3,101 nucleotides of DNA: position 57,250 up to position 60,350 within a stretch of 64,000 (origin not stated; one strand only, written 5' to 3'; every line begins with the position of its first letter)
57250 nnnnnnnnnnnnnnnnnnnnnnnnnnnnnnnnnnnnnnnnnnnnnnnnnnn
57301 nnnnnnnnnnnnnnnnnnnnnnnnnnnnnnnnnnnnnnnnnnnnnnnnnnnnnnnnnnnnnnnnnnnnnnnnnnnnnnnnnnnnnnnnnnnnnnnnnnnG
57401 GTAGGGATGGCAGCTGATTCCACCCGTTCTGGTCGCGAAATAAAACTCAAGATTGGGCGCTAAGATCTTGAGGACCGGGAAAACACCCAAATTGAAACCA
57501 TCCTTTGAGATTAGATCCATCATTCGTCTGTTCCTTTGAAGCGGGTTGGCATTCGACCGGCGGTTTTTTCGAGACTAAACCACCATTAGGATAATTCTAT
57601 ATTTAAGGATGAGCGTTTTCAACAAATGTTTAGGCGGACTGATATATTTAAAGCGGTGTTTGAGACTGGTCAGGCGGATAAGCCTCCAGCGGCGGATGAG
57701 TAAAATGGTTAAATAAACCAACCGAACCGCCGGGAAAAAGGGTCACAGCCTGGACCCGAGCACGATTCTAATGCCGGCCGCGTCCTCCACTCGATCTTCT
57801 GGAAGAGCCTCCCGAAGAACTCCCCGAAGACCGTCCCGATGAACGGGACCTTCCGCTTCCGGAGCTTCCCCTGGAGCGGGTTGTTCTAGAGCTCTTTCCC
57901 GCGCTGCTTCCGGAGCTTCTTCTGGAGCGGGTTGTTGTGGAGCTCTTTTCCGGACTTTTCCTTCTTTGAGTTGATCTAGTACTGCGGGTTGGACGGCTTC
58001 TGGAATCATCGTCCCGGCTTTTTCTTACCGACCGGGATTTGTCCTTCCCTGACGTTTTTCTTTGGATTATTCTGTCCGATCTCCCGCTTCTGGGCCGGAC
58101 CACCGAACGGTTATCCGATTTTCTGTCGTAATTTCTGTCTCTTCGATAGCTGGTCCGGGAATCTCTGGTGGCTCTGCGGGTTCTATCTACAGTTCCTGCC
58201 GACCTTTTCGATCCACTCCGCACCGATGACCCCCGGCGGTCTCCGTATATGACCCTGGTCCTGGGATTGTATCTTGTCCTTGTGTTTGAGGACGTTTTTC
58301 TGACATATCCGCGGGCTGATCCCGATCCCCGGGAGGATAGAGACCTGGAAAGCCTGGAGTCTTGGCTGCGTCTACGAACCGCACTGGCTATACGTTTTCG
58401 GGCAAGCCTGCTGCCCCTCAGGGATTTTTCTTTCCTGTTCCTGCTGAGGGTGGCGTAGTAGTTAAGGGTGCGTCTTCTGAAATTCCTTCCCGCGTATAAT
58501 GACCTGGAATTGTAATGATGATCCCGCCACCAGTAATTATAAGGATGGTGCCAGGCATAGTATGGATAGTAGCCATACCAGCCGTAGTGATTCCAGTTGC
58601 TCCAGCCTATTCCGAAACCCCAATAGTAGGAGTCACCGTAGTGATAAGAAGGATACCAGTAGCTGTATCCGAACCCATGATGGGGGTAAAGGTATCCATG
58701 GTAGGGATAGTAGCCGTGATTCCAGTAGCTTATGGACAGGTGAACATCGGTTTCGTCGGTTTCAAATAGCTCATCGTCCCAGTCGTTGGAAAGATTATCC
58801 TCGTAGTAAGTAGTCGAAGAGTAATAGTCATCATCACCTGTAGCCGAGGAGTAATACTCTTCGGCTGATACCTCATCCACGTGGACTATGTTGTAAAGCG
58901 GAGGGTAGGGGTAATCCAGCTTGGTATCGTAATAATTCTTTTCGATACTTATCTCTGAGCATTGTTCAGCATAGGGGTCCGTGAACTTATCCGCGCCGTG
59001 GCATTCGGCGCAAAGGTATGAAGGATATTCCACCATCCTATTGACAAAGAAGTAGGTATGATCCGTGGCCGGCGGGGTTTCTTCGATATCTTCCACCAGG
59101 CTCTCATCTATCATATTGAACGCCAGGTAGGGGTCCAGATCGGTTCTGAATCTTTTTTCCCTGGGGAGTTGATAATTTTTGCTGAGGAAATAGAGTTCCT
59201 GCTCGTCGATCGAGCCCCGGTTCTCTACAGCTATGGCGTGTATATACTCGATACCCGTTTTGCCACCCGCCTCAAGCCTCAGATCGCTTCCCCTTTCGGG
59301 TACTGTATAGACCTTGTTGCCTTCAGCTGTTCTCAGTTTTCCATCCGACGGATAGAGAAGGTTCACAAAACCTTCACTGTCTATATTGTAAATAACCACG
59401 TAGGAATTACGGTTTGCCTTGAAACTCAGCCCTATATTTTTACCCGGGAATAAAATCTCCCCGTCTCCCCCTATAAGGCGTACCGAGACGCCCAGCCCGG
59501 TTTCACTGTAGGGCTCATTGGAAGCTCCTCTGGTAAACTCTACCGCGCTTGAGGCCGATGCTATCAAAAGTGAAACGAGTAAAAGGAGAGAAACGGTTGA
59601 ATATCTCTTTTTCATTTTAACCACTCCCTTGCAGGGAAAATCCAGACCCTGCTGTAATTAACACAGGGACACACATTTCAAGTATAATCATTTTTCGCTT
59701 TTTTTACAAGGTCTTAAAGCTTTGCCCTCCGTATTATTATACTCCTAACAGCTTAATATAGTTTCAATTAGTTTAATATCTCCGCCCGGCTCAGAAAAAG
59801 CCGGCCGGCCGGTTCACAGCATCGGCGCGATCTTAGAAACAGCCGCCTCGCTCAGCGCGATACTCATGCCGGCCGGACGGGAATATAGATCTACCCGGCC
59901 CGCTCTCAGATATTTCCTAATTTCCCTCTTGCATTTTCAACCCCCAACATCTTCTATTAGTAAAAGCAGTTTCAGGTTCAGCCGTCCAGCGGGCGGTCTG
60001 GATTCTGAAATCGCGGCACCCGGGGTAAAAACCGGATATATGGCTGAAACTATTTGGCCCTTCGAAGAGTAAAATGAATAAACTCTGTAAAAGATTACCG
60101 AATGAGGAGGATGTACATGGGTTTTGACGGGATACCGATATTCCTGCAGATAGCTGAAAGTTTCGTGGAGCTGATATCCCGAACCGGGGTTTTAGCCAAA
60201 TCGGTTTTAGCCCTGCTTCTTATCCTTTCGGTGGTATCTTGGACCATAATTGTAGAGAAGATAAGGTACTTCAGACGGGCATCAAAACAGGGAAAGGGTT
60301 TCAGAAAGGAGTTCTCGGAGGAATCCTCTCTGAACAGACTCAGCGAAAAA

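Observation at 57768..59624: Secreted DUF4384-domain protein with a Tyr/Trp/His-rich block and a 250-residue Arg/Ser-rich tail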

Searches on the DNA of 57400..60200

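Call 80: search_rna_families(source=window, start=57400, end=60200, threshold=evalue, max_evalue=1)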
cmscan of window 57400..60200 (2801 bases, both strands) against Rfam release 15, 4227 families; matches with E-value up to 1: 0.
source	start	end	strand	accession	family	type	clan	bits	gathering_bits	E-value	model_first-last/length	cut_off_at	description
